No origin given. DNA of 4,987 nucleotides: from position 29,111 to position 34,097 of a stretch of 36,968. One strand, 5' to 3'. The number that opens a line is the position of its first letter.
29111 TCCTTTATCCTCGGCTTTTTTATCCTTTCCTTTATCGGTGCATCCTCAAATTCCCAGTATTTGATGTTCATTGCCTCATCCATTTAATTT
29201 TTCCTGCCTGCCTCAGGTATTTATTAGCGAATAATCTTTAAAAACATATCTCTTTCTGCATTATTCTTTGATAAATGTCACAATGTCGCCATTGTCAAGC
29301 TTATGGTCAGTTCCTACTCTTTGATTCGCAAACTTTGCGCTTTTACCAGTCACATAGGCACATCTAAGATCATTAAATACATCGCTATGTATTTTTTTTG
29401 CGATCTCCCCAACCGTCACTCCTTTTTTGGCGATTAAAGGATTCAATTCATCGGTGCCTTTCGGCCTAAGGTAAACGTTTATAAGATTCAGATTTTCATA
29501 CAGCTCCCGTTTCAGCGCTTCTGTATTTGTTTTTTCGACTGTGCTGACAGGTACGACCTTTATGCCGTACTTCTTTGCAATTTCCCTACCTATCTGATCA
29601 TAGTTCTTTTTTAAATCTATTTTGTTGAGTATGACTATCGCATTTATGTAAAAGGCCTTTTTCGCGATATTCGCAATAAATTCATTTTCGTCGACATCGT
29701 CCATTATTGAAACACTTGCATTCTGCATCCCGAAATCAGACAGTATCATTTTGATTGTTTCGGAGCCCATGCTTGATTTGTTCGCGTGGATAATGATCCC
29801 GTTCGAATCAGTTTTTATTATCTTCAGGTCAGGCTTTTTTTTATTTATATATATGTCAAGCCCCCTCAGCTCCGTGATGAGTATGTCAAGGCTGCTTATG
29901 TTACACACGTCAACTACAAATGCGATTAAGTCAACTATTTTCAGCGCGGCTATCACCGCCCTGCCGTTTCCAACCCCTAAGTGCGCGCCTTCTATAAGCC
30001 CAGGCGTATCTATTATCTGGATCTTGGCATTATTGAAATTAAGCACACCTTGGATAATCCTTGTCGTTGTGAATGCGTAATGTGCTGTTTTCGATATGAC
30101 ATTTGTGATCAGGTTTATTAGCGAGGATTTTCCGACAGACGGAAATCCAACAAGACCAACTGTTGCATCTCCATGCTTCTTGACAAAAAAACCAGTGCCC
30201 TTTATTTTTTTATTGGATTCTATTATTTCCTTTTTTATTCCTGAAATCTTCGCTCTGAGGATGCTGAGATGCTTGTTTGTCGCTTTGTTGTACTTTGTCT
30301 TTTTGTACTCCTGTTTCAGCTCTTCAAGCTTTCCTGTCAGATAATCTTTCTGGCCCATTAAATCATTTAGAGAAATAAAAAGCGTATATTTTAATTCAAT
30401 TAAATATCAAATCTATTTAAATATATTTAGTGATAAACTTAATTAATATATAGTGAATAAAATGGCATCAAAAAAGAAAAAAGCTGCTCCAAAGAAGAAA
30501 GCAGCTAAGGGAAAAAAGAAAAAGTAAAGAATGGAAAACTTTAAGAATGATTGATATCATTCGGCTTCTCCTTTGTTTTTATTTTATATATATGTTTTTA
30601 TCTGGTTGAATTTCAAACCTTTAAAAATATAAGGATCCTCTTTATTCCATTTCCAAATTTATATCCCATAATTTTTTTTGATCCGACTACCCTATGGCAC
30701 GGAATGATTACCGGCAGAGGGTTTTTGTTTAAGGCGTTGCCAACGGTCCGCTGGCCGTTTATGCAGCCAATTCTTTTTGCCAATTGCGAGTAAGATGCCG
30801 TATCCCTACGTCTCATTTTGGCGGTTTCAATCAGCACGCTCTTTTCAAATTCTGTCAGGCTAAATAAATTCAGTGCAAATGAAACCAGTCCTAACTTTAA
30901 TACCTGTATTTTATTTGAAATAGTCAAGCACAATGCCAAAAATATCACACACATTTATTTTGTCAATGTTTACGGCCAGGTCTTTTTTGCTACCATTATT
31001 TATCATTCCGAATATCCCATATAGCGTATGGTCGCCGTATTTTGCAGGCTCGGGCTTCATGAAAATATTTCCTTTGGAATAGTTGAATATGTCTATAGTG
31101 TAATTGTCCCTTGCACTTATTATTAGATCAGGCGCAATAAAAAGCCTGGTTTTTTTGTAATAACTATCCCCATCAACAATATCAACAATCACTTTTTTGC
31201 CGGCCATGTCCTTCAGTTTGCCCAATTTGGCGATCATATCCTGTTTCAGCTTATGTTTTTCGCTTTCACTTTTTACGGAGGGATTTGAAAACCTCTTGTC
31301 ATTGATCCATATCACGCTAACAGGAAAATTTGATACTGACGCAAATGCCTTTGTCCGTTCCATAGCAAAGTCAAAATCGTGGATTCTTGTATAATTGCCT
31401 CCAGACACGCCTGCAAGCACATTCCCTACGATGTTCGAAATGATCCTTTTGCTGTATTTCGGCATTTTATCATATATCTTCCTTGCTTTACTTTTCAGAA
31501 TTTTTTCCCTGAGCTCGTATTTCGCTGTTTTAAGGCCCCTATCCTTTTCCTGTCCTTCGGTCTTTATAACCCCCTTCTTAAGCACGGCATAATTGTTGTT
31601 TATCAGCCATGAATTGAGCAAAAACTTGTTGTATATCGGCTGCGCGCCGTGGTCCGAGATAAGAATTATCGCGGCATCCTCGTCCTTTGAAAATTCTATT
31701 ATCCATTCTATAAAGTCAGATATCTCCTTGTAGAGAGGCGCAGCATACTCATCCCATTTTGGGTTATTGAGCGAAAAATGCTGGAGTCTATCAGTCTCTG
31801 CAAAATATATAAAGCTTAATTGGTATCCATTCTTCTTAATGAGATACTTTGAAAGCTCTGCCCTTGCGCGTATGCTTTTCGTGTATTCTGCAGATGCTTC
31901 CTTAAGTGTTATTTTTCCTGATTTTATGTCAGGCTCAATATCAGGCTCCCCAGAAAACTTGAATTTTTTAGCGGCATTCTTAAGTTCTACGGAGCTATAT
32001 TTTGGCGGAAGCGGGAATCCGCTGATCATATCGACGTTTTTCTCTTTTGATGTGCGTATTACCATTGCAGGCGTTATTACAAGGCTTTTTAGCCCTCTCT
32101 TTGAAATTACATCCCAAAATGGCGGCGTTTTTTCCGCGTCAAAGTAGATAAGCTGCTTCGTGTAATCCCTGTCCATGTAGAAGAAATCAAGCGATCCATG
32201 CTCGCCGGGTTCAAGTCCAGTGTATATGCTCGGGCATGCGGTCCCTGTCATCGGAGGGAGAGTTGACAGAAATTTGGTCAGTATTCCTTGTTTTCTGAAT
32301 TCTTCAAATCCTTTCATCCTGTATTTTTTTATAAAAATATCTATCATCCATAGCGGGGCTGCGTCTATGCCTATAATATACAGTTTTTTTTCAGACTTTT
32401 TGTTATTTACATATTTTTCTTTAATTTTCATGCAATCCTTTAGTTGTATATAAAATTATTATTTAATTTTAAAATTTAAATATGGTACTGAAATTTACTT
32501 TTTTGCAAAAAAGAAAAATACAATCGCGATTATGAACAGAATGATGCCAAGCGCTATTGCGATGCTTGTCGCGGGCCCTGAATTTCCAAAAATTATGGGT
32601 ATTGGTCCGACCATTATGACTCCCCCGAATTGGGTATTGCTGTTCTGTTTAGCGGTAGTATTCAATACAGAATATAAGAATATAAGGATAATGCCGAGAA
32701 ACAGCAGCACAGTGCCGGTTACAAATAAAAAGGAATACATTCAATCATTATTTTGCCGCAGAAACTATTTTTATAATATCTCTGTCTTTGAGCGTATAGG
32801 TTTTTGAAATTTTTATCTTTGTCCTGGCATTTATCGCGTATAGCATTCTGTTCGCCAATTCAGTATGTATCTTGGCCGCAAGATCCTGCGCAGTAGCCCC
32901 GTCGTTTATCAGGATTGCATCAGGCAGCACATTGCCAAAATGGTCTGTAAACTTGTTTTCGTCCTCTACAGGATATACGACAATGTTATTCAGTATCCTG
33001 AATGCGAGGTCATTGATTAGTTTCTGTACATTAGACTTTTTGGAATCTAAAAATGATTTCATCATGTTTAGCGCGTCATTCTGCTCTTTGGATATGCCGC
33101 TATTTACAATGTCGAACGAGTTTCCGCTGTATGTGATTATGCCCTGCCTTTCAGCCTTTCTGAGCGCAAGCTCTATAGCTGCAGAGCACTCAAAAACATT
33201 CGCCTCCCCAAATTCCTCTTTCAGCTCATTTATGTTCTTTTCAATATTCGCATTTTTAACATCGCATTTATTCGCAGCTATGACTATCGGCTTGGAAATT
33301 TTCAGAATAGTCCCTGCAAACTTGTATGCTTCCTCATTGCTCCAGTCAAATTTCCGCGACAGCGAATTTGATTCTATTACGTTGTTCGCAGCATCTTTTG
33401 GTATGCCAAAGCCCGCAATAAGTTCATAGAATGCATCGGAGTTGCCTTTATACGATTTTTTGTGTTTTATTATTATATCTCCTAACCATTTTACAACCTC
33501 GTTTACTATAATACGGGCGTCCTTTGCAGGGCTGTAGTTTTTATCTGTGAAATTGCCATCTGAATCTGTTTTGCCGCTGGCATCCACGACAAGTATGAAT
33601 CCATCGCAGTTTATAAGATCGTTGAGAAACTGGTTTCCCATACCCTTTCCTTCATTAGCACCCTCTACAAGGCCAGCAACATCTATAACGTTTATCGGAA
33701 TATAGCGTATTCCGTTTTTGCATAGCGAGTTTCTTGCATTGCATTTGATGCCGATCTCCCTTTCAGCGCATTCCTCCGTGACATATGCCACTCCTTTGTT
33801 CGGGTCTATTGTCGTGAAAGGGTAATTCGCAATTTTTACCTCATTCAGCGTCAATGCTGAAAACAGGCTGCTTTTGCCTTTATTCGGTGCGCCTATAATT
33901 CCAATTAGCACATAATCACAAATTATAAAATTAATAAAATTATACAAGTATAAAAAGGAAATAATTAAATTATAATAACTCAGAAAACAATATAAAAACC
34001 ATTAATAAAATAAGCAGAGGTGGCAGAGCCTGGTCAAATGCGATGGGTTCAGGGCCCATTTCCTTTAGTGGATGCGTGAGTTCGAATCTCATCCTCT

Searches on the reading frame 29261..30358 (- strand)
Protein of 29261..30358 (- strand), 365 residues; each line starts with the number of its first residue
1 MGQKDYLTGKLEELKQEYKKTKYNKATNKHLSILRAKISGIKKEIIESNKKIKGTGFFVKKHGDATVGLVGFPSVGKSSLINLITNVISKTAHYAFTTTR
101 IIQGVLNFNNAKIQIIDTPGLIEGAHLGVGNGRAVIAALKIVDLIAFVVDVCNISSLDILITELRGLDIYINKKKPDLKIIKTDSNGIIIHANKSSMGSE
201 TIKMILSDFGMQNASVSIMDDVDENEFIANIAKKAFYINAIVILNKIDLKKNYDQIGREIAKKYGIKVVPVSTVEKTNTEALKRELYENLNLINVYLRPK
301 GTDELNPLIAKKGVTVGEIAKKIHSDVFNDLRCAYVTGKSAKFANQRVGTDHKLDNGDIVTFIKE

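Call 59: search_protein_families(library=pfam, proteins=[window:29261-30358:-], max_evalue=0.00001)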
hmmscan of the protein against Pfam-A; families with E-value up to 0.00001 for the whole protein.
window:29261-30358:- (365 aa): 5 families
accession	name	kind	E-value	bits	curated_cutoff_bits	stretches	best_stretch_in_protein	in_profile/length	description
PF01926.29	MMR_HSR1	-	8e-24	84.4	21.9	1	66-164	1-99/113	50S ribosome-binding GTPase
PF16897.10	MMR_HSR1_Xtn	-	2.8e-18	66.3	35.2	1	187-292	3-106/106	C-terminal region of MMR_HSR1 domain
PF02824.27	TGS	-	5e-13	49.3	22.2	1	293-364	1-60/60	TGS domain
PF02421.24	FeoB_N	-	7.1e-12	45.5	27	1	66-162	2-99/156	Ferrous iron transport protein B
PF03193.22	RsgA_GTPase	-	3.4e-08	34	30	0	236-291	52-109/174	RsgA GTPase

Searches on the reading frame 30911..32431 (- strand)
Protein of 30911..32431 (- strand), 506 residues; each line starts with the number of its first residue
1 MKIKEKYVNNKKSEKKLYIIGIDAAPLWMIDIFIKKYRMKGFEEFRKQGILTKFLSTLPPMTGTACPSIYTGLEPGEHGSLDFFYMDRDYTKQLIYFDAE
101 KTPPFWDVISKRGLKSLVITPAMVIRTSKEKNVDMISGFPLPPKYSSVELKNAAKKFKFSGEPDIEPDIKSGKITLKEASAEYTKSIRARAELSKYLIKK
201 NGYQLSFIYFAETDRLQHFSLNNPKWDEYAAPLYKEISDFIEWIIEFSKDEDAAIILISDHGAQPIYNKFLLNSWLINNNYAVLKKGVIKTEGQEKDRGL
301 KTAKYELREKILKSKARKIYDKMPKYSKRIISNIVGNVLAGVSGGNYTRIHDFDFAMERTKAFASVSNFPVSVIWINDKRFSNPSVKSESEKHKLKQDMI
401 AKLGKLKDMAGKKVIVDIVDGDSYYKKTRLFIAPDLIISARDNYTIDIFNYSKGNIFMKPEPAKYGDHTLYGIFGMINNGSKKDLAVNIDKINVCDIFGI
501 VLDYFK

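Call 59: search_protein_families(library=pfam, proteins=[window:30911-32431:-], max_evalue=0.00001)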
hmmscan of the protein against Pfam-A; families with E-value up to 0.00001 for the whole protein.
window:30911-32431:- (506 aa): 1 family
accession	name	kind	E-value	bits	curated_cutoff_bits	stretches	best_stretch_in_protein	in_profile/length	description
PF01663.27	Phosphodiest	-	4.2e-28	99.4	23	1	19-330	3-302/342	Type I phosphodiesterase / nucleotide pyrophosphatase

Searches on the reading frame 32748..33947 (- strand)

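Call 59: search_protein_families(library=pfam, proteins=[window:32748-33947:-], max_evalue=0.00001)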
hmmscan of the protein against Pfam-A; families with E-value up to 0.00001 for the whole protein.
window:32748-33947:- (399 aa): 5 families
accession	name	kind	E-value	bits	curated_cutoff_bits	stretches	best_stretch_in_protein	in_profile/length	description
PF08438.16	YGR210-like_G4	-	1.4e-22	80.6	24.7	1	224-329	1-108/108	Obg-like GTPase YGR210-like, G4 motif-containing domain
PF01926.29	MMR_HSR1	-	2.7e-19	69.8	21.9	1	15-137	2-100/113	50S ribosome-binding GTPase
PF02421.24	FeoB_N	-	3e-10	40.3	27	1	15-56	3-44/156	Ferrous iron transport protein B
PF02824.27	TGS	-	6e-10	39.4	22.2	1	339-395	3-59/60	TGS domain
PF00009.33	GTP_EFTU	-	3e-08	33.9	26.5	0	13-124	4-103/188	Elongation factor Tu GTP binding domain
